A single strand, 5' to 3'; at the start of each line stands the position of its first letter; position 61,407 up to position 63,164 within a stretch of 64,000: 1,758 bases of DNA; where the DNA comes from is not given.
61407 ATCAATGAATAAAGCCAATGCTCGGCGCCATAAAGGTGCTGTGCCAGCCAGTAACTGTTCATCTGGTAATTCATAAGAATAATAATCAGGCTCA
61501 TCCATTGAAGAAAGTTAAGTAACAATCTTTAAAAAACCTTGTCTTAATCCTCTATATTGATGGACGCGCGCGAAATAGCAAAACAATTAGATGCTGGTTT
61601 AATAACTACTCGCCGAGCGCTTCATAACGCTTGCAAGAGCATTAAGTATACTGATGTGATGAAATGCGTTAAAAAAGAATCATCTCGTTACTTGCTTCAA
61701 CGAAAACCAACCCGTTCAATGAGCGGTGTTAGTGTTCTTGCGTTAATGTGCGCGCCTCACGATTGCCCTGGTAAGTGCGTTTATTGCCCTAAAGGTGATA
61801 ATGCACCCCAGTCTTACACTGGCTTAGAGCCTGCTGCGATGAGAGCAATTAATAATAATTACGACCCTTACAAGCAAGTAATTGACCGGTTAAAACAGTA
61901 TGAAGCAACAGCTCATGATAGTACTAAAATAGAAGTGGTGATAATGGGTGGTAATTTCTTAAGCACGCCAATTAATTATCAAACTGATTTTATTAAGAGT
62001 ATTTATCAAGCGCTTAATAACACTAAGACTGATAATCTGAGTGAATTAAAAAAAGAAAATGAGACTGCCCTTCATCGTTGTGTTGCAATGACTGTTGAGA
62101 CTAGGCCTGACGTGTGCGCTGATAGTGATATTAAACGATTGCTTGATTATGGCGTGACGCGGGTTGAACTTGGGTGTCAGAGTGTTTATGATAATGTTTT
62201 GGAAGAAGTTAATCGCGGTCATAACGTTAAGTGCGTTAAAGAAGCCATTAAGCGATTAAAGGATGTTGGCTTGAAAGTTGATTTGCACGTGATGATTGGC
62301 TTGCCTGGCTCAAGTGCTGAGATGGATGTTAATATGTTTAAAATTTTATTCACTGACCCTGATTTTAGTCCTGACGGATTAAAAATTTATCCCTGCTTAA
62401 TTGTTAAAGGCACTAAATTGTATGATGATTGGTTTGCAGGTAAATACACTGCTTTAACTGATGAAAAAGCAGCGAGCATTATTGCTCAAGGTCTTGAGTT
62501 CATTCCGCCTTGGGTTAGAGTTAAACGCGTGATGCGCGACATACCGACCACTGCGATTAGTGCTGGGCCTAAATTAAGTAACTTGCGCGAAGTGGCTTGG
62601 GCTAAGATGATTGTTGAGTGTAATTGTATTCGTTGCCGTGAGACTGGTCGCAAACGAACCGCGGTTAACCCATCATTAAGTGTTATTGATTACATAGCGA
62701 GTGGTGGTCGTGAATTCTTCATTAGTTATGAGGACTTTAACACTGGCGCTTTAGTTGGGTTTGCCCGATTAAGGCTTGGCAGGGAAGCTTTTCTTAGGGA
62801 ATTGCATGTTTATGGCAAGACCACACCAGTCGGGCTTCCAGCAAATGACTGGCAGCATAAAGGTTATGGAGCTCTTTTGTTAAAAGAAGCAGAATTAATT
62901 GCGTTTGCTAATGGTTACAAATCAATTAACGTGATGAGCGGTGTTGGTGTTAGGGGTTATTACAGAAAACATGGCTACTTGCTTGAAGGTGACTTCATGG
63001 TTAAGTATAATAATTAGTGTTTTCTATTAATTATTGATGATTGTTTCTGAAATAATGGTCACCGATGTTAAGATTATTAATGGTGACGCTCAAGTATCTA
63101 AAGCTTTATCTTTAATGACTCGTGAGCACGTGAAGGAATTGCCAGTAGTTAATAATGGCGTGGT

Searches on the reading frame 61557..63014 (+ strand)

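Call 53: search_protein_families(library=pfam, proteins=[window:61557-63014:+], max_evalue=0.0001)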
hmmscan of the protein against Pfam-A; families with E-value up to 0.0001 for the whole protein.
window:61557-63014:+ (486 aa): 4 families
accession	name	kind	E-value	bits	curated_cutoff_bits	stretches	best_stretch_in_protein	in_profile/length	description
PF16199.10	Radical_SAM_C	-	1.1e-21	77.1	31.9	1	272-346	1-76/85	Radical_SAM C-terminal domain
PF04055.27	Radical_SAM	-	3.6e-19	70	29.5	1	69-255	6-157/166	Radical SAM superfamily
PF00583.31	Acetyltransf_1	-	1.4e-05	25.8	20.7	1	383-474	31-116/116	Acetyltransferase (GNAT) family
PF13508.13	Acetyltransf_7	-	6.1e-05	23.8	27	0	385-474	3-82/84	Acetyltransferase (GNAT) domain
